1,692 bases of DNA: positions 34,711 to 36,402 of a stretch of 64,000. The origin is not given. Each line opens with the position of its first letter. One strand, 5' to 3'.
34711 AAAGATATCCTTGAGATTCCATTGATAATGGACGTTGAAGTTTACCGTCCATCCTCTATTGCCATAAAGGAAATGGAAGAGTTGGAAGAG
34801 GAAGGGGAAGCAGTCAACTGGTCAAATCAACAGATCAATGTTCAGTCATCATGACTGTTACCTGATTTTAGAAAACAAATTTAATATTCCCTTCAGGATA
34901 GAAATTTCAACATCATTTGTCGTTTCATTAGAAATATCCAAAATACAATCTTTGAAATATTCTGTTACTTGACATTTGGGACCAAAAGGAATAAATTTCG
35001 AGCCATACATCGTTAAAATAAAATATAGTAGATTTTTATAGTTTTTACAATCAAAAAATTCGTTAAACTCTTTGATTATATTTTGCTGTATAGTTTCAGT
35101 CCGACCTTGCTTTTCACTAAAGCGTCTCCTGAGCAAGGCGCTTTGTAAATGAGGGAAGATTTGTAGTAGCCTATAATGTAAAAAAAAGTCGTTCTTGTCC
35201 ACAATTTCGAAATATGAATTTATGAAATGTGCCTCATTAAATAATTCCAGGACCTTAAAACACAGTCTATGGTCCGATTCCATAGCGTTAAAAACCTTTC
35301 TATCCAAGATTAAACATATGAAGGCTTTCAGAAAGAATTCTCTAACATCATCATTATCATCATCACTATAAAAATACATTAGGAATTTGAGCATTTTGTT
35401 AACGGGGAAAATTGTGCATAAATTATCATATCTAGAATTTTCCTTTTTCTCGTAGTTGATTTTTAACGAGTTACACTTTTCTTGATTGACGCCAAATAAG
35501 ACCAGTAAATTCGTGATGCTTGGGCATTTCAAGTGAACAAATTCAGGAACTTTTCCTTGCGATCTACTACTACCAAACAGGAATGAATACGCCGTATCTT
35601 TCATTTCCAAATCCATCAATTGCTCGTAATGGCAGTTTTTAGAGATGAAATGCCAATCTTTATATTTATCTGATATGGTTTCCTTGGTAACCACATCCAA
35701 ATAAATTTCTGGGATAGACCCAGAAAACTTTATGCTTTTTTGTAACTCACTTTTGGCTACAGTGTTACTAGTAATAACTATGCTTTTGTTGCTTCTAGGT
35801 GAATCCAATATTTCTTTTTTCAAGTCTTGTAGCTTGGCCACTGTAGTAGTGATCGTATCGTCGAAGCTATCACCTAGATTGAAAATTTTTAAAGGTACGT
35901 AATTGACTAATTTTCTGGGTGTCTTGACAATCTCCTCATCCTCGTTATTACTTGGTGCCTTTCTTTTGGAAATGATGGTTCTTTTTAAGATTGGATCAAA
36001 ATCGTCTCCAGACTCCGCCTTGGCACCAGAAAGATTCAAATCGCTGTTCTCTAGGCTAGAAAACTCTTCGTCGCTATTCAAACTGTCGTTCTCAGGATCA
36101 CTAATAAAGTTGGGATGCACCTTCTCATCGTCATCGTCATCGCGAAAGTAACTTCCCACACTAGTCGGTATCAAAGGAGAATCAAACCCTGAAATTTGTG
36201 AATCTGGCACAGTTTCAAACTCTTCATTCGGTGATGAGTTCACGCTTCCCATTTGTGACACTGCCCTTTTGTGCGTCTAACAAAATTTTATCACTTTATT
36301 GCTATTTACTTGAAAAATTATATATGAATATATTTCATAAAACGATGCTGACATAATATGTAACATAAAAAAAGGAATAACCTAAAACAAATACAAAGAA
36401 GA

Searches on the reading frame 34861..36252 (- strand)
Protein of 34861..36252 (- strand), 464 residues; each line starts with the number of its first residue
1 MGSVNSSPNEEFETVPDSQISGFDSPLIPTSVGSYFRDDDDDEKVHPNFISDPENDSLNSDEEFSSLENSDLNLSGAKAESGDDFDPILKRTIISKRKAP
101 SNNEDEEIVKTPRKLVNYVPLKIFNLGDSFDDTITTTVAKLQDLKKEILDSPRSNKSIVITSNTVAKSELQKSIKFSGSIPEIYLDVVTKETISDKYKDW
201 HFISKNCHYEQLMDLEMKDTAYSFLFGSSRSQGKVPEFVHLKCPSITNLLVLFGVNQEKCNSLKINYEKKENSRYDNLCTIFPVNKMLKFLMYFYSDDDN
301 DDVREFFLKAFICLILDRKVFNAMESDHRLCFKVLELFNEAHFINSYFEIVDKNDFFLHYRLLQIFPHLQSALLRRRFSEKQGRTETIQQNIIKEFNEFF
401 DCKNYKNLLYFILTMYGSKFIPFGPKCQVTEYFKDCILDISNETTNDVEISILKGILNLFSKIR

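Call 51: find_encoding_contigs(protein=window:34861-36252:-, flank=2000, max_places=10)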
Protein window:34861-36252:- (464 aa): 23 contigs read that carry it; 10 places shown.
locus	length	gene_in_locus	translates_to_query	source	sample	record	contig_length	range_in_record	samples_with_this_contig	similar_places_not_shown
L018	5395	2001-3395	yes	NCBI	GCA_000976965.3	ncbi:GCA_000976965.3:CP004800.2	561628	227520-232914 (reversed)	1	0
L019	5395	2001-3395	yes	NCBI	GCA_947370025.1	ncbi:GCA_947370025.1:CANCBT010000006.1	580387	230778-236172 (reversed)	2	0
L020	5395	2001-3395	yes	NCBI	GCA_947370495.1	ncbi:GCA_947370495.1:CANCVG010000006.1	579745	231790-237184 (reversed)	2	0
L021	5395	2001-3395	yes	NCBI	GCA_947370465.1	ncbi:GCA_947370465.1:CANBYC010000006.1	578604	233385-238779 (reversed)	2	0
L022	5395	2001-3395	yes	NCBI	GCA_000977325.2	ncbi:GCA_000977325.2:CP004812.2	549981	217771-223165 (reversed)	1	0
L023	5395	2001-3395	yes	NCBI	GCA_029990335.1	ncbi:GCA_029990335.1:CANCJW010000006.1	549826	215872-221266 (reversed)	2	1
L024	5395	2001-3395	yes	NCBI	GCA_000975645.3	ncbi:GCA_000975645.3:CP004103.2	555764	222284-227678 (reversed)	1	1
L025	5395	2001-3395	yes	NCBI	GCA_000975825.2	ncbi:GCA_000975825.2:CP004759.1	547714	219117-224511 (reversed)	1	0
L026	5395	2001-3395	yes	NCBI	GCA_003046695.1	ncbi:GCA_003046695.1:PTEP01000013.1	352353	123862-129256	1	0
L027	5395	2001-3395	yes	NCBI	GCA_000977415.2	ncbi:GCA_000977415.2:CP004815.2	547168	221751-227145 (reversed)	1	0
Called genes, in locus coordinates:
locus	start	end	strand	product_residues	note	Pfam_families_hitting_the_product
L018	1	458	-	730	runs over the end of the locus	PF00320:GATA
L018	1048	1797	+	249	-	PF08449:UAA, PF00892:EamA (weak)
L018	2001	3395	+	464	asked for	PF08691:Nse5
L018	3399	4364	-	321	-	PF00702:Hydrolase, PF13419:HAD_2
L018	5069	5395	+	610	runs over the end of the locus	PF13175:AAA_15 (faint), PF13238:AAA_18 (faint), PF13476:AAA_23 (faint), PF00004:AAA (faint), PF00005:ABC_tran, PF12848:ABC_tran_Xtn, PF00005:ABC_tran, PF13304:AAA_21 (weak), +6 more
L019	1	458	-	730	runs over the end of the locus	PF00320:GATA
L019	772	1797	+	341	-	PF00892:EamA (weak)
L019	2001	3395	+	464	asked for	PF08691:Nse5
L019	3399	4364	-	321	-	PF00702:Hydrolase, PF13419:HAD_2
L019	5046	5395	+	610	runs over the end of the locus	PF13175:AAA_15 (faint), PF13238:AAA_18 (faint), PF13476:AAA_23 (faint), PF00004:AAA (faint), PF00005:ABC_tran, PF12848:ABC_tran_Xtn, PF00005:ABC_tran, PF13304:AAA_21 (weak), +6 more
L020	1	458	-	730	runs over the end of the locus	PF00320:GATA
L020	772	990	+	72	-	-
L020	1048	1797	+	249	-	PF08449:UAA, PF00892:EamA (weak)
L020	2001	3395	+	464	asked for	PF08691:Nse5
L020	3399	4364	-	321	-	PF00702:Hydrolase, PF13419:HAD_2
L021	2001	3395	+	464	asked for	PF08691:Nse5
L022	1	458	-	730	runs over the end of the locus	PF00320:GATA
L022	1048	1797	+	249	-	PF08449:UAA, PF00892:EamA (weak)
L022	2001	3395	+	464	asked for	PF08691:Nse5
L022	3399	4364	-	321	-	PF00702:Hydrolase, PF13419:HAD_2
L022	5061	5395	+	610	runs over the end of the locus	PF13175:AAA_15 (faint), PF13238:AAA_18 (faint), PF13476:AAA_23 (faint), PF00004:AAA (faint), PF00005:ABC_tran, PF12848:ABC_tran_Xtn, PF00005:ABC_tran, PF13304:AAA_21 (weak), +6 more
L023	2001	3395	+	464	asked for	PF08691:Nse5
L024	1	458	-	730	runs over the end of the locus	PF00320:GATA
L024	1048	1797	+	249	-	PF08449:UAA, PF00892:EamA (weak)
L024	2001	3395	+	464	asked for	PF08691:Nse5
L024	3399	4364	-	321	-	PF00702:Hydrolase, PF13419:HAD_2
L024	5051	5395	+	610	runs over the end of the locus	PF13175:AAA_15 (faint), PF13238:AAA_18 (faint), PF13476:AAA_23 (faint), PF00004:AAA (faint), PF00005:ABC_tran, PF12848:ABC_tran_Xtn, PF00005:ABC_tran, PF13304:AAA_21 (weak), +6 more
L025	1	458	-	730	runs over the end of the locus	PF00320:GATA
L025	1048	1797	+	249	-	PF08449:UAA (weak), PF00892:EamA (weak)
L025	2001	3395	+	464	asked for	PF08691:Nse5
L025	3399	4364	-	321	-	PF00702:Hydrolase, PF13419:HAD_2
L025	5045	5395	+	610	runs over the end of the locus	PF13175:AAA_15 (faint), PF13238:AAA_18 (faint), PF00004:AAA (faint), PF00005:ABC_tran, PF01926:MMR_HSR1 (faint), PF12848:ABC_tran_Xtn, PF00005:ABC_tran, PF13304:AAA_21 (weak), +5 more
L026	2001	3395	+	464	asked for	PF08691:Nse5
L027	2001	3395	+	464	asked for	PF08691:Nse5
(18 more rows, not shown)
